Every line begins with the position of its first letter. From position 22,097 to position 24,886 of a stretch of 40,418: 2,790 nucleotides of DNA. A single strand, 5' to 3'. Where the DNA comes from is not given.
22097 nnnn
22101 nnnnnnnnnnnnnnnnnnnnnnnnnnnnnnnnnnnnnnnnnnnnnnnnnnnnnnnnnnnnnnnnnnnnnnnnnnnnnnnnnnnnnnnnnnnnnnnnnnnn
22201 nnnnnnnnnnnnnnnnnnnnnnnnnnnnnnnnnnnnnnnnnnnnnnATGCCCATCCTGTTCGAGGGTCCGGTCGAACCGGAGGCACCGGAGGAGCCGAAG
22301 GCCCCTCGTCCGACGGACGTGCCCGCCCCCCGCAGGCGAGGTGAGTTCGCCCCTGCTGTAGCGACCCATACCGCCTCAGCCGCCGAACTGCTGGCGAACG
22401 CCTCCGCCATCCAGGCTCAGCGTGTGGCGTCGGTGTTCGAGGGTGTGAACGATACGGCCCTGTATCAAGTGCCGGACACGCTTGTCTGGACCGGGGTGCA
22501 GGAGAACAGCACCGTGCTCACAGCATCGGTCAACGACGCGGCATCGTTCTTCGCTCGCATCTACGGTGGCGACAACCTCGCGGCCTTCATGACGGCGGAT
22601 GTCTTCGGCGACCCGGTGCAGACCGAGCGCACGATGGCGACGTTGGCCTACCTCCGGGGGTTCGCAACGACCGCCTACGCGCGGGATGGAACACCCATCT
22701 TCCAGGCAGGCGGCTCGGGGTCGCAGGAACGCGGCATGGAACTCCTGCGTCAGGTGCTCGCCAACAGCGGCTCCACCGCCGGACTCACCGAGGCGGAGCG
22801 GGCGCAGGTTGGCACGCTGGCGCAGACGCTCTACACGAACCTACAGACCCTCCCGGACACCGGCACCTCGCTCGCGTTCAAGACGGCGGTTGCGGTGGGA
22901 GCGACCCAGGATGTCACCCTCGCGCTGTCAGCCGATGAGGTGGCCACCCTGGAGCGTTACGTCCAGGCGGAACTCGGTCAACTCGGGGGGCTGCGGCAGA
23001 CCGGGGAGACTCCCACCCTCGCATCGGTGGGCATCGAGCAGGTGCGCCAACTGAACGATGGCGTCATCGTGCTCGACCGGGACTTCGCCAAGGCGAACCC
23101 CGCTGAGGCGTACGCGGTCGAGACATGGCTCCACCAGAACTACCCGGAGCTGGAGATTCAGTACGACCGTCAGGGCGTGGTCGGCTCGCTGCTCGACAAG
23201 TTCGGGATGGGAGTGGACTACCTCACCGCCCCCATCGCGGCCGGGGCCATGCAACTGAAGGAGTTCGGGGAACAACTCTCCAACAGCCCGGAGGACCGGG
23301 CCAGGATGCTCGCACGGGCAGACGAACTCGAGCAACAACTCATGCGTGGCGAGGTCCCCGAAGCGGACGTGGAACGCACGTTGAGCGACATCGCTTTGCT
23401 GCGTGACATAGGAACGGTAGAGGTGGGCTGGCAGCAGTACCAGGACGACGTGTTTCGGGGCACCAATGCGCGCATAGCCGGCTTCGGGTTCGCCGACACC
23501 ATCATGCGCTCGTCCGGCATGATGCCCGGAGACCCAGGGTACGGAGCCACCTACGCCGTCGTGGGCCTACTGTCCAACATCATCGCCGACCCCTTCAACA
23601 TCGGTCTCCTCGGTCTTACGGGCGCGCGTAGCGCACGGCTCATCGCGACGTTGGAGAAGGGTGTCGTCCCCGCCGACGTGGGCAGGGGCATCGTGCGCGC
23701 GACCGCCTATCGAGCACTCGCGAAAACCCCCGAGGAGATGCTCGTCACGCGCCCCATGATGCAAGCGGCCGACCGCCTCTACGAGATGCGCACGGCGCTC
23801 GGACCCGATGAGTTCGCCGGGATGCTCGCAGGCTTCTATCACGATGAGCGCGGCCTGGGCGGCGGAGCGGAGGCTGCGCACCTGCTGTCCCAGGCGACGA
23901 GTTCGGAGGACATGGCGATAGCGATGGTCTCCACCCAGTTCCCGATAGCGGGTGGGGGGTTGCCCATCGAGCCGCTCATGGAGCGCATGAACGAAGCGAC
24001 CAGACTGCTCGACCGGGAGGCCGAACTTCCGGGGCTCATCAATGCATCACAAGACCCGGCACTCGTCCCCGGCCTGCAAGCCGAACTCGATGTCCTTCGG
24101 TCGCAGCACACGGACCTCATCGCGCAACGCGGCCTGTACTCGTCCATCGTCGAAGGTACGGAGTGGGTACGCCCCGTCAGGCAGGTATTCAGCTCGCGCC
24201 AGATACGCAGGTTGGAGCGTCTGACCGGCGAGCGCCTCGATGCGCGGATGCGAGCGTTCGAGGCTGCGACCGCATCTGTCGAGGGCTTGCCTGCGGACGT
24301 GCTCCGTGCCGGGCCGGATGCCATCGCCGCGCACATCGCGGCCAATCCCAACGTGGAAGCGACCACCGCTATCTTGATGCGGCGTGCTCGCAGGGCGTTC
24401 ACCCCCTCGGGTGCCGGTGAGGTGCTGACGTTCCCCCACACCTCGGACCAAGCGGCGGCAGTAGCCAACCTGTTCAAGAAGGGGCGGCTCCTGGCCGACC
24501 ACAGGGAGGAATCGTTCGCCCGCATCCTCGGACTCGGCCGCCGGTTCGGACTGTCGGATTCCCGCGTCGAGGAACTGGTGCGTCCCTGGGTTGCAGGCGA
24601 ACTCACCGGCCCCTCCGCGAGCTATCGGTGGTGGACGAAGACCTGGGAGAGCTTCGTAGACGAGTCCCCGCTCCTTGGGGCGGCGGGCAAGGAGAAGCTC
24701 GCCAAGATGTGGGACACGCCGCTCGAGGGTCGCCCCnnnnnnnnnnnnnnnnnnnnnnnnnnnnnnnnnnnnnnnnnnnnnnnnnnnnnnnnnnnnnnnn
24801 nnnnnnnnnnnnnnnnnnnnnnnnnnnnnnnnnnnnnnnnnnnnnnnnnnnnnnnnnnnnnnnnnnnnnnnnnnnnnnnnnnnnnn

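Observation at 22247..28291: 2014-aa ORF between portal and scaffold/capsid: giant head-module protein with a perfect EF-hand / DxDGD loop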

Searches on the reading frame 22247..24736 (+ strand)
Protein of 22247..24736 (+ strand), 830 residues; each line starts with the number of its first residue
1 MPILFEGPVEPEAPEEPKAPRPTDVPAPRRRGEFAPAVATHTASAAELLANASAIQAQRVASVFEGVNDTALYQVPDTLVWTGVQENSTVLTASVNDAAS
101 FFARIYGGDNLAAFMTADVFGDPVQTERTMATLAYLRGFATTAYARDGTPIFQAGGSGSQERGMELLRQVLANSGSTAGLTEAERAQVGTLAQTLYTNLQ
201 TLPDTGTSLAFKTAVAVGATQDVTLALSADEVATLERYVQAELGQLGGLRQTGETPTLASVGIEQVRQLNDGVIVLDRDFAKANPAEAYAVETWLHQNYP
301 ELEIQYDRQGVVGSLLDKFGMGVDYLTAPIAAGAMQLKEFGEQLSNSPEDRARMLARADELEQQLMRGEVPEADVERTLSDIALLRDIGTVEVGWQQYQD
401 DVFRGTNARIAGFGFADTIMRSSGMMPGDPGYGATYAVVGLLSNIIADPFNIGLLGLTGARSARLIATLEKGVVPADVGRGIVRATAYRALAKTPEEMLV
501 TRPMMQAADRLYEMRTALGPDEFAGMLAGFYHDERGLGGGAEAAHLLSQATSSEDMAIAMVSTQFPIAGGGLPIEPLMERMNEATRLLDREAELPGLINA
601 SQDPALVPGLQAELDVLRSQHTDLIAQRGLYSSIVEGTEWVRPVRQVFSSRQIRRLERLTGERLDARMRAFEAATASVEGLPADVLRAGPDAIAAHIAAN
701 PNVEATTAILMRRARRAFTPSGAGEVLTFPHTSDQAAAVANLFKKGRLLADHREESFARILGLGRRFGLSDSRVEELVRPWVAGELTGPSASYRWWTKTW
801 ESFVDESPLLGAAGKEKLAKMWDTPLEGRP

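Call 39: predict_structure(alignment_id=A4)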
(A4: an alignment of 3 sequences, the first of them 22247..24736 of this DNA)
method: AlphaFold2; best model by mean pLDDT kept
length: 830 residues; sequences in the alignment: 3
mean_pLDDT: 38.1   pTM: 0.20
mean pLDDT of the five models: 38.1, 38.0, 38.0, 37.0, 36.4
residues with pLDDT >= 90: 0; 70-90: 30; 50-70: 136; < 50: 664
segments of 3 or more residues with pLDDT < 50: 1-178, 184-348, 378-380, 382-385, 387-507, 532-540, 552-584, 621-689, 701-754, 787-790, 820-830
pLDDT, mean of each block of 10 residues (from residue 1): 29 32 30 25 26 26 25 23 24 29 28 28 32 27 22 31 45 41 49 38 30 24 24 35 27 24 26 36 37 43 34 25 27 28 38 67 72 50 48 32 26 37 35 39 32 24 25 25 28 26 44 62 59 40 56 46 33 32 52 65 67 63 39 28 27 33 28 29 40 60 44 36 25 34 35 51 64 74 54 61 67 49 30
secondary structure, 60 per line:
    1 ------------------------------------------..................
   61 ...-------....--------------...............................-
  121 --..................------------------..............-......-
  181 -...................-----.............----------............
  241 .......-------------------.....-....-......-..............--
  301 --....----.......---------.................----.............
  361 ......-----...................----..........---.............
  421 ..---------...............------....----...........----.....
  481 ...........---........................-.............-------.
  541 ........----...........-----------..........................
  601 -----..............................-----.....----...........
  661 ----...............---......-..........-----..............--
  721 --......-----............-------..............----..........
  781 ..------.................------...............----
elements in order (helices of 4 or more, strands of 3 or more residues): H43-63 H71-74 H89-119 H123-140 H159-172 H174-179 H182-200 H206-218 H229-247 H267-271 E273-276 H278-283 H285-298 E303-306 H311-317 H327-343 H348-366 H372-390 H395-404 H408-422 H432-446 H453-456 H461-471 H476-491 H495-518 H520-532 H540-548 H553-563 H575-600 H606-635 H641-645 H650-660 H665-679 H683-688 H690-699 H705-718 H723-728 H734-745 H753-766 H771-782 H789-805 H812-826
